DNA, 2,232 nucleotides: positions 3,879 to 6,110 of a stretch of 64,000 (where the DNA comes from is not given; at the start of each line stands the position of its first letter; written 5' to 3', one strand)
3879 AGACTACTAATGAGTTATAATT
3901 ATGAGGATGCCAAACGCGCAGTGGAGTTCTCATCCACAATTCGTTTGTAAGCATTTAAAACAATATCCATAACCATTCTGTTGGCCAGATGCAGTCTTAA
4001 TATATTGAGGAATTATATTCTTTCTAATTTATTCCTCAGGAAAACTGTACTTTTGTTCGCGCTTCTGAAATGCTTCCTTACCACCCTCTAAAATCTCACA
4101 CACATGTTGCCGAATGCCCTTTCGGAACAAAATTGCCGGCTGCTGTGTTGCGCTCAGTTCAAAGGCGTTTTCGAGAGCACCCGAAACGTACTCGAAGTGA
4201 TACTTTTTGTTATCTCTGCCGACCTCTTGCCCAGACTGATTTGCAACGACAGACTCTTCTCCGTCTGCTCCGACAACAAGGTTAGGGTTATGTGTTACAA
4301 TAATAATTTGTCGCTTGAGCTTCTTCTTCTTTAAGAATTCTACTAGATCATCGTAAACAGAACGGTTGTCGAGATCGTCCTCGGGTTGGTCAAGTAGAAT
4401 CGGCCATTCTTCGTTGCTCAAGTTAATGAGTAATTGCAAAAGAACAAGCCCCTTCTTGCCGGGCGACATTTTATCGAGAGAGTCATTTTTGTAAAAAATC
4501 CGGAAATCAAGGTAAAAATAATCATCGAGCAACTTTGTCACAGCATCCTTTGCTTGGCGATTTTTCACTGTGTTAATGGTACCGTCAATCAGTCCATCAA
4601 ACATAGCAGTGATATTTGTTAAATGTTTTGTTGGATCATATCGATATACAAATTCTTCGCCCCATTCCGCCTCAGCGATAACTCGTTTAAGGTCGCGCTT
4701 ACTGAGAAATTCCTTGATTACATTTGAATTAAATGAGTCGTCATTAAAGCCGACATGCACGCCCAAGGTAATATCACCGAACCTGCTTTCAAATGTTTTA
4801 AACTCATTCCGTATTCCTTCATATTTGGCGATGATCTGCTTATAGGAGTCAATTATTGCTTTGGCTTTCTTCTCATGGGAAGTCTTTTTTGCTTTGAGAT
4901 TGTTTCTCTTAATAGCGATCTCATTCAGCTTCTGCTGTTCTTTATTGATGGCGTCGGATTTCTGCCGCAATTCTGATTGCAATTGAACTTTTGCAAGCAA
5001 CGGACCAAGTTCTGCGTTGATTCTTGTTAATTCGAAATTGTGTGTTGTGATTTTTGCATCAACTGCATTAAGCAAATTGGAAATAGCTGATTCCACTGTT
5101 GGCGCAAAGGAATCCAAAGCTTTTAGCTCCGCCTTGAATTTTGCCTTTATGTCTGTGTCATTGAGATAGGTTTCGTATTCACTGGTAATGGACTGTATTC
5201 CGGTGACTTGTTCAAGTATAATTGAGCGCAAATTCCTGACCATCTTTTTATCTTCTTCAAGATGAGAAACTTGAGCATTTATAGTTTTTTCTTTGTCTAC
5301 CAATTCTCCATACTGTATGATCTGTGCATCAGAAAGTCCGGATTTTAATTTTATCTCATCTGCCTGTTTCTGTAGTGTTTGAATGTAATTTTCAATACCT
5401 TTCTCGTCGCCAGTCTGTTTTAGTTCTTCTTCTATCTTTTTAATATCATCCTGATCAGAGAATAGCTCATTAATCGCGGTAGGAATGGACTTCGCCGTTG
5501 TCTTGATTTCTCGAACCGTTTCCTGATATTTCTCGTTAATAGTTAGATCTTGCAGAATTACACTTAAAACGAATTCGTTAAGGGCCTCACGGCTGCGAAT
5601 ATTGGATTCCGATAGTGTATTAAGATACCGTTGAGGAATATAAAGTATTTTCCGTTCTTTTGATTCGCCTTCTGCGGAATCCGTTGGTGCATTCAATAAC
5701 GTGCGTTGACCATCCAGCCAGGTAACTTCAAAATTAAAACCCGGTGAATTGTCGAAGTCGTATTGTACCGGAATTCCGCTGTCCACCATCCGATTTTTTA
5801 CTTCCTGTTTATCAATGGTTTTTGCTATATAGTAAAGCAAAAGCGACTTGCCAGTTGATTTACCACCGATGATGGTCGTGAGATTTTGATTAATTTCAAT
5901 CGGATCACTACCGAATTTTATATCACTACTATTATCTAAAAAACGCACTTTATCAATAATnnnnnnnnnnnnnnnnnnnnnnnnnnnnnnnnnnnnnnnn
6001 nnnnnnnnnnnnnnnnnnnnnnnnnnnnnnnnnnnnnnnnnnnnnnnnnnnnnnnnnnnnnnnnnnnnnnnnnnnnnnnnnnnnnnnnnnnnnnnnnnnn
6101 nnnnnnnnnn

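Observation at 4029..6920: PHP phosphoesterase fused to an SMC/Rad50-like ABC ATPase, transcribed with the Type I R-M genes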

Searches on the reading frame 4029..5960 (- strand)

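Call 8: search_protein_families(library=pfam, proteins=[window:4029-5960:-], max_evalue=10)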
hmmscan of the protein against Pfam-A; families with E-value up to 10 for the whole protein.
window:4029-5960:- (643 aa): 8 families
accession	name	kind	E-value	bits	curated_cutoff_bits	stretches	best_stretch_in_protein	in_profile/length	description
PF02463.25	SMC_N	-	5.3e-06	26.5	40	1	206-573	135-213/220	RecF/RecN/SMC N terminal domain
PF13304.12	AAA_21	-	0.00037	21.1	27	1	477-562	216-303/304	AAA domain, putative AbiEii toxin, Type IV TA system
PF02229.22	PC4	-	0.0021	18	25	1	483-523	19-50/52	Transcriptional Coactivator p15 (PC4)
PF04513.17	Baculo_PEP_C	-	0.49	10.9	38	1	250-327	38-117/140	Baculovirus polyhedron envelope protein, PEP, C terminus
PF12010.13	DUF3502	-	0.57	11.1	24.4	1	169-202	33-66/69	Domain of unknown function (DUF3502)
PF04136.21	COG3_N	-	1.8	8.9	27.9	2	330-392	12-74/147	Conserved oligomeric Golgi complex subunit 3, N-terminal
PF18160.6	SLATT_5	-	2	8.2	29.5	1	328-381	85-138/192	SMODS and SLOG-associating 2TM effector domain family 5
PF16064.11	DUF4806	-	3.2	8.6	25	0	168-201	10-41/90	Domain of unknown function (DUF4806)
